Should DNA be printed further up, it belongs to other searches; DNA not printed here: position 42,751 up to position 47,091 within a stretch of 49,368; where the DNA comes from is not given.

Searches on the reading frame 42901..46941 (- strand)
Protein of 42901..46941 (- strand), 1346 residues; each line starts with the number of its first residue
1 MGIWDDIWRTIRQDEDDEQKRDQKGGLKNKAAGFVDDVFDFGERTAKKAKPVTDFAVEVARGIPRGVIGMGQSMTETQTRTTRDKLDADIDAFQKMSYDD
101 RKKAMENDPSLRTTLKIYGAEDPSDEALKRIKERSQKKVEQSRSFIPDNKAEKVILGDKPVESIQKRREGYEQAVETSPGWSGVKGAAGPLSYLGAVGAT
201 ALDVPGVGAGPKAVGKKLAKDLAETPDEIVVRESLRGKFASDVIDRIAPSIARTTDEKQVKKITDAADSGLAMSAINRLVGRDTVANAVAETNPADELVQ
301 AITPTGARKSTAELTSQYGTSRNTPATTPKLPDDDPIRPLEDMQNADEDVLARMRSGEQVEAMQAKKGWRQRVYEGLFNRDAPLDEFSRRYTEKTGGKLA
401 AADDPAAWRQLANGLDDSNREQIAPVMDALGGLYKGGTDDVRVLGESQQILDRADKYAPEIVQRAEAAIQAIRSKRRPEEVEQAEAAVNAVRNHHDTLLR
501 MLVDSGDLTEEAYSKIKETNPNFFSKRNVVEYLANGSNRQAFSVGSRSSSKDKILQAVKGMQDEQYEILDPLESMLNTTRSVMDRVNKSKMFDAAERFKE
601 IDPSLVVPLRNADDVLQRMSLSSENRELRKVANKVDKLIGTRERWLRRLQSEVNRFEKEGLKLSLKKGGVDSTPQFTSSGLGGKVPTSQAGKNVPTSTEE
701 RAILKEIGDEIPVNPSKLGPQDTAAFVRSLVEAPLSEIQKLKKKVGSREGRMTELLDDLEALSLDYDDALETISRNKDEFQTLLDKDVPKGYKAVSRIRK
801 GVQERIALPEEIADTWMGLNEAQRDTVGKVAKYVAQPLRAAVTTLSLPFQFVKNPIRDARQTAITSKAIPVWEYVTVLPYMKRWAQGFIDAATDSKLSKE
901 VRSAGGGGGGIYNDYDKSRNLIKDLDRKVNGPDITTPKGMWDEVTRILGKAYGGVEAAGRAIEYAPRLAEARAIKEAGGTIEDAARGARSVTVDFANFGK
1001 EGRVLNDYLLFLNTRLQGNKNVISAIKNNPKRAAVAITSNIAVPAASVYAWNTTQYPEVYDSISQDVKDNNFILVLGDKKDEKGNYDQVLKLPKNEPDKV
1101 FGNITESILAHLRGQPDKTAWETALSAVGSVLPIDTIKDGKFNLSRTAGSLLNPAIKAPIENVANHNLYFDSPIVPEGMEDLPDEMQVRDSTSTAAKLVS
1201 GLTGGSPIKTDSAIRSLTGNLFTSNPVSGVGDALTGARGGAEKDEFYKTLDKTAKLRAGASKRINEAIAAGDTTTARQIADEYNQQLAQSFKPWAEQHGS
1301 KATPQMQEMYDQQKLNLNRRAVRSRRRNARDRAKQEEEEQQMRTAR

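Call 10: search_protein_families(library=phrogs, proteins=[window:42901-46941:-])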
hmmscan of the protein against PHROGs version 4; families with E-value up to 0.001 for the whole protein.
window:42901-46941:- (1346 aa): 1 family
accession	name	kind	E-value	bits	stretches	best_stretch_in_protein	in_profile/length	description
phrog_14770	-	unknown function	2.1e-13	49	1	916-1207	2973-3261/3427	-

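Call 16: search_protein_families(library=pfam, proteins=[window:42901-46941:-], max_evalue=0.01)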
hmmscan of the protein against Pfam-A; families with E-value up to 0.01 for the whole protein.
window:42901-46941:- (1346 aa): 1 family
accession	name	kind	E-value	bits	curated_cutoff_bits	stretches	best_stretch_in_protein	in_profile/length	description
PF18857.6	LPD38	-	1.1e-21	78.3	27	1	1058-1223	2-163/189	Large polyvalent protein associated domain 38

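Call 17: search_solved_structures(query=window:42901-46941:-, max_evalue=1)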
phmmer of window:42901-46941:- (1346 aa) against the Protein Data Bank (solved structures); distinct sequences matched with E-value up to 1: 1.
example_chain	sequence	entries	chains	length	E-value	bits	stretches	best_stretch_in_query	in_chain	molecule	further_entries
7ny0_A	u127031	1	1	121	0.33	12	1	740-823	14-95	Boskar4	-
